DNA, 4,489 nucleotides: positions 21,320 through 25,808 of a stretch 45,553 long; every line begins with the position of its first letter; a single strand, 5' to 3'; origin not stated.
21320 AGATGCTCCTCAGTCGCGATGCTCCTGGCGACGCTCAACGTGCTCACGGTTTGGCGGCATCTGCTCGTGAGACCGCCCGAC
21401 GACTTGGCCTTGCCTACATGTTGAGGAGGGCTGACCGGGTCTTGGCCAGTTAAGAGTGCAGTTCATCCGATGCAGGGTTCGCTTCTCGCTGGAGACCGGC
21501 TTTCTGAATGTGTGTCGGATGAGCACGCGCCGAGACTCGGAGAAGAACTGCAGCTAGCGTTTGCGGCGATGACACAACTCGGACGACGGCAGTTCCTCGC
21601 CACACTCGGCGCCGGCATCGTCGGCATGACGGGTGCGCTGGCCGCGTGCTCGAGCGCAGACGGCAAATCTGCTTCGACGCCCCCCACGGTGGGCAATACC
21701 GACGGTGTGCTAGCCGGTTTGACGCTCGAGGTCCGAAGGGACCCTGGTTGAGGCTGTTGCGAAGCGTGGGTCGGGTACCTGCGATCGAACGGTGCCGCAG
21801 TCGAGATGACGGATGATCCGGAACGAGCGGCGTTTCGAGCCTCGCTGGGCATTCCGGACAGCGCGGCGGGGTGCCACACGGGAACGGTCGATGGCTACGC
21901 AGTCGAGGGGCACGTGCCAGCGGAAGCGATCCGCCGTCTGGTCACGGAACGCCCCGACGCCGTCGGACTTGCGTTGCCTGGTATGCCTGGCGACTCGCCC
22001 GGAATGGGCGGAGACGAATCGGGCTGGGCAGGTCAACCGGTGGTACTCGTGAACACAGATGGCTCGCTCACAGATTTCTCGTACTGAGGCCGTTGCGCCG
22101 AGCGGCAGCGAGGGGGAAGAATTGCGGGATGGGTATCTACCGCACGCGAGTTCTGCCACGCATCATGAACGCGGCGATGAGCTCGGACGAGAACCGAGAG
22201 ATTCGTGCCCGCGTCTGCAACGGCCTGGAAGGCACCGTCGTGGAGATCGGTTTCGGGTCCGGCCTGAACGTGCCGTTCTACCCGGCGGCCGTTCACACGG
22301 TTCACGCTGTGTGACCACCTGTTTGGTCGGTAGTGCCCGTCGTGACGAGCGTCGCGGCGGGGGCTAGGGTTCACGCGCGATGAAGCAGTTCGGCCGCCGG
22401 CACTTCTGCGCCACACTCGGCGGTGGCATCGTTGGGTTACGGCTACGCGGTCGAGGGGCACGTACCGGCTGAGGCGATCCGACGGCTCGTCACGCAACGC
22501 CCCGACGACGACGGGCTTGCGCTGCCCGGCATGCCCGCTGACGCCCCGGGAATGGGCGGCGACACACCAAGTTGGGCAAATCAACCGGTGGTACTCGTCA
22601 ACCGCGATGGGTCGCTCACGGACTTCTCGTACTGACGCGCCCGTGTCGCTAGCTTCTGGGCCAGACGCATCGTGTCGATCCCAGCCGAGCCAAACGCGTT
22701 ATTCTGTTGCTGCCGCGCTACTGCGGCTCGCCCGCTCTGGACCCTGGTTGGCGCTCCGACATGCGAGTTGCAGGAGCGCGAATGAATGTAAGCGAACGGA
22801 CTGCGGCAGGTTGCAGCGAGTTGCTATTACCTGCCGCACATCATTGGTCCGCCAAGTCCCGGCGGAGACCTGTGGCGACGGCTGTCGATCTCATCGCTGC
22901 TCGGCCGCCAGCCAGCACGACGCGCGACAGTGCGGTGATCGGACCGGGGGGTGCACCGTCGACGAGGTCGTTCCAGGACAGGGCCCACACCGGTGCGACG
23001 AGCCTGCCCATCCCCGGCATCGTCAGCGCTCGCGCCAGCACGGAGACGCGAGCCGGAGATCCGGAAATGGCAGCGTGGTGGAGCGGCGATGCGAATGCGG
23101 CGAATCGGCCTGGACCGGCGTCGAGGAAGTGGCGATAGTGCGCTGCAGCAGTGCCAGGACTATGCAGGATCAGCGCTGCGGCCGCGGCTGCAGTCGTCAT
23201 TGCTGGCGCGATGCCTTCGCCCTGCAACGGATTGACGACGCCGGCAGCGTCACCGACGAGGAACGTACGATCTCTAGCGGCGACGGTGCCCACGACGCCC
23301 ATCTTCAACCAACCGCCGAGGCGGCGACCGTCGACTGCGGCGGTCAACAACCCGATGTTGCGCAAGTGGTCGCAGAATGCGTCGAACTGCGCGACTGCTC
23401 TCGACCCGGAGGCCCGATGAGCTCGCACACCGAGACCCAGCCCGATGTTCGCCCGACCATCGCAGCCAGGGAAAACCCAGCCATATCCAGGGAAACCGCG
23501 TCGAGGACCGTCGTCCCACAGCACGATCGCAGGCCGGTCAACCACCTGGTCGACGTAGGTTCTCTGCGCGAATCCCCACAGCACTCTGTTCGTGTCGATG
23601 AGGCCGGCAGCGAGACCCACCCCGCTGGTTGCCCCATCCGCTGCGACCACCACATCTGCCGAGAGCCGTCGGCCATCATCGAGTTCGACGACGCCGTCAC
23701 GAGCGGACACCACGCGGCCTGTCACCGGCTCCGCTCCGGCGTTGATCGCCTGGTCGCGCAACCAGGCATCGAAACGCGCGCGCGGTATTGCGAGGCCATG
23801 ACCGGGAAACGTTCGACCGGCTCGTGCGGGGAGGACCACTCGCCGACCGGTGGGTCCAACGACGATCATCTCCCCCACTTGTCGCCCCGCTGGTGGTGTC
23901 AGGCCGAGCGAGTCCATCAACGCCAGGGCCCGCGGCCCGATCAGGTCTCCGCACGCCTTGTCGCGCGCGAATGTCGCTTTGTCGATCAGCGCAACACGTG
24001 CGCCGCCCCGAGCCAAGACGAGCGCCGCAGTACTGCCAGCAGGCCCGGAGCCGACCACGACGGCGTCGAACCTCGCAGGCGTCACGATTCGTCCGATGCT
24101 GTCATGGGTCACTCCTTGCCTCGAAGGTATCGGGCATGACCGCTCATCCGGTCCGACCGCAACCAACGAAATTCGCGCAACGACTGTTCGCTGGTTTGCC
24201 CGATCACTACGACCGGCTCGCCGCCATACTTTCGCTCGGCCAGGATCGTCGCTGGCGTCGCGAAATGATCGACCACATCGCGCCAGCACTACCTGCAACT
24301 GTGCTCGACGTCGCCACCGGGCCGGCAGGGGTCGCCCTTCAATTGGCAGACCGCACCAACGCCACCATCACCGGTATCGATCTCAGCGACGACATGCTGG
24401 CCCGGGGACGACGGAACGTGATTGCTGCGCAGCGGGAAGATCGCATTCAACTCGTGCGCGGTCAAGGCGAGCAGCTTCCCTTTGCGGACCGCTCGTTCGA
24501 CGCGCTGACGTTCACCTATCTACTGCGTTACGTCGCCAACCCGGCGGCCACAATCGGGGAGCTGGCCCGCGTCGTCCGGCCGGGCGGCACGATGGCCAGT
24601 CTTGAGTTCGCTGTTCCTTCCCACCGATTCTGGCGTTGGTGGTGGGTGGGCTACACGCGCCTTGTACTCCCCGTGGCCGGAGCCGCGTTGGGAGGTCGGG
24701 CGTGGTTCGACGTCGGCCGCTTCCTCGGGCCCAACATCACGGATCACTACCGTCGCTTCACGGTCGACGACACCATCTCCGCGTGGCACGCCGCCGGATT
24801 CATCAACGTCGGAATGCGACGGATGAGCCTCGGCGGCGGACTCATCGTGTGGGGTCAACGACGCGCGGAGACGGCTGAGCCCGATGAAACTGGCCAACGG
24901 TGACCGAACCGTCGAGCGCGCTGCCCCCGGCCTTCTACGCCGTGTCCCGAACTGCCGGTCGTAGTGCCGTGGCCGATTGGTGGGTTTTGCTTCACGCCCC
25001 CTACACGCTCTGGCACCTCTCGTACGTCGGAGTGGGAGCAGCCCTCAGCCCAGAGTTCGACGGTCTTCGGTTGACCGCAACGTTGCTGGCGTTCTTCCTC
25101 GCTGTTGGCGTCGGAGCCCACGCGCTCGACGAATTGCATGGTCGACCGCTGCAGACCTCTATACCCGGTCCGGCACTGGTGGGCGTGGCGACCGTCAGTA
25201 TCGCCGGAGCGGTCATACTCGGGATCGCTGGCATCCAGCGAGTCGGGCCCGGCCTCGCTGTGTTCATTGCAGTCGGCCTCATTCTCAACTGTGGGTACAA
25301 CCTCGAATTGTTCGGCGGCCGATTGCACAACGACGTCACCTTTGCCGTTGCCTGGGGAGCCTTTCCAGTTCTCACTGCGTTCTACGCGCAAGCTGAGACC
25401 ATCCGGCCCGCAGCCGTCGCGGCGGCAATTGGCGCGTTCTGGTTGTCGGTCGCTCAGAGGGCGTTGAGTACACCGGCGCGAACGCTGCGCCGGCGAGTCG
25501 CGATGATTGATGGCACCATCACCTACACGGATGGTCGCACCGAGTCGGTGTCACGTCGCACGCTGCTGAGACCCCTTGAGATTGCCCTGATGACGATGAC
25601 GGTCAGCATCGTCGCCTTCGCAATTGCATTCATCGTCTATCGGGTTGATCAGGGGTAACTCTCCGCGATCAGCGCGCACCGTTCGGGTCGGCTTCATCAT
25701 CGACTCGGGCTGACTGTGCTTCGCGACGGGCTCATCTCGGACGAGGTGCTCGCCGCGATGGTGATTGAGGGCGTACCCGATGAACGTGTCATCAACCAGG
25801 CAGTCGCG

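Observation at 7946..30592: Three paralogous cyclase-STAND-TPR genes within about 23 kb, interleaved with toxin-antitoxin modules and gene wreckage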

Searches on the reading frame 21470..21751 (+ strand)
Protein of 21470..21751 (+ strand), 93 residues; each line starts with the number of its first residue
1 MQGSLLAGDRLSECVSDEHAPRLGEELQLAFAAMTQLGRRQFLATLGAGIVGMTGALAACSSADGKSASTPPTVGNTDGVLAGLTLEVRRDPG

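Call 12: search_protein_families(library=pfam, proteins=[window:21470-21751:+], max_evalue=0.01)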
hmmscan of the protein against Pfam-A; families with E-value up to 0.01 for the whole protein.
window:21470-21751:+ (93 aa): 0 families

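Call 40: search_protein_families(library=padloc, proteins=[window:21470-21751:+], max_evalue=0.01)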
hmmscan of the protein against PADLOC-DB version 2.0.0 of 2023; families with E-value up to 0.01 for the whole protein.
window:21470-21751:+ (93 aa): 0 families

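Call 41: search_protein_families(library=ncbifam, proteins=[window:21470-21751:+], max_evalue=0.01)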
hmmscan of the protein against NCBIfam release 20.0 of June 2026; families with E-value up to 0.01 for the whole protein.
window:21470-21751:+ (93 aa): 1 family
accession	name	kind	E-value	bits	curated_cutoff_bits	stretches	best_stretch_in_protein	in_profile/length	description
NF038009.1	TatB_1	subfamily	0.0075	16.5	100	1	36-64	13-44/70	twin-arginine translocation system-associated protein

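Call 74: search_protein_families(library=pfam, proteins=[window:21470-21751:+], max_evalue=5)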
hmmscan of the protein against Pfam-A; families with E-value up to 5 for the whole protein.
window:21470-21751:+ (93 aa): 1 family
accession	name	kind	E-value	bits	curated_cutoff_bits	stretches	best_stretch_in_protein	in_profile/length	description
PF05757.16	PsbQ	-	0.19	12.2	26.9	1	13-80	13-77/204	Oxygen evolving enhancer protein 3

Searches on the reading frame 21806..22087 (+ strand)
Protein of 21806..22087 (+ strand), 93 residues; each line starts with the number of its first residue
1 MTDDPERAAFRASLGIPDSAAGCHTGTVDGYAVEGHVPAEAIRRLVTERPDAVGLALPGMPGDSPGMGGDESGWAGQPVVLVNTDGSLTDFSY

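Call 12: search_protein_families(library=pfam, proteins=[window:21806-22087:+], max_evalue=0.01)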
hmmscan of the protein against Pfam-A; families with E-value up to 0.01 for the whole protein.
window:21806-22087:+ (93 aa): 1 family
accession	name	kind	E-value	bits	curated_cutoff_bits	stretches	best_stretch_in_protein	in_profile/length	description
PF04214.18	DUF411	-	1.3e-23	82.9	27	1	21-67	2-48/48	Protein of unknown function, DUF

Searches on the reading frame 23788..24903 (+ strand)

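Call 12: search_protein_families(library=pfam, proteins=[window:23788-24903:+], max_evalue=0.01)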
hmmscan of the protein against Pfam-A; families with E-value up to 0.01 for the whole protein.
window:23788-24903:+ (371 aa): 7 families
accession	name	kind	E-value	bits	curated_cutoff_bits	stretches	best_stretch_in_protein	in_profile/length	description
PF01209.24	Ubie_methyltran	-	6e-32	111.3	20.1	1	131-349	10-224/233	ubiE/COQ5 methyltransferase family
PF08241.18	Methyltransf_11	-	1.7e-19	70.6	21.2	1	173-269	1-93/95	Methyltransferase domain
PF13649.12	Methyltransf_25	-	2.7e-19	70.1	27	1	172-267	1-97/97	Methyltransferase domain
PF13847.12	Methyltransf_31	-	1.4e-14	54.4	27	1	171-274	6-112/145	Methyltransferase domain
PF13489.12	Methyltransf_23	-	1.5e-11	44.7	27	1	158-338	7-159/164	Methyltransferase domain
PF08242.18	Methyltransf_12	-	8e-11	43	30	1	173-268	1-97/98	Methyltransferase domain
PF07021.18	MetW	-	0.0057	16.8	21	1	170-298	15-131/193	Methionine biosynthesis protein MetW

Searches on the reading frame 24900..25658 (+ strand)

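Call 12: search_protein_families(library=pfam, proteins=[window:24900-25658:+], max_evalue=0.01)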
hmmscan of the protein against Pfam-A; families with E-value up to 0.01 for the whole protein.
window:24900-25658:+ (252 aa): 0 families

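Call 40: search_protein_families(library=padloc, proteins=[window:24900-25658:+], max_evalue=0.01)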
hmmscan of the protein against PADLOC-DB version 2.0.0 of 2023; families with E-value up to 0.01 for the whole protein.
window:24900-25658:+ (252 aa): 0 families

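Call 41: search_protein_families(library=ncbifam, proteins=[window:24900-25658:+], max_evalue=0.01)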
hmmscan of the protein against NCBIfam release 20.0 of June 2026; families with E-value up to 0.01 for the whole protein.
window:24900-25658:+ (252 aa): 0 families

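Call 74: search_protein_families(library=pfam, proteins=[window:24900-25658:+], max_evalue=5)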
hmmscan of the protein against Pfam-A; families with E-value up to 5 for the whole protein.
window:24900-25658:+ (252 aa): 1 family
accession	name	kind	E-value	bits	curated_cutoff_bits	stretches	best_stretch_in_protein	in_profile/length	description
PF01040.23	UbiA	-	3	7.5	34.2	0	94-185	71-155/250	UbiA prenyltransferase family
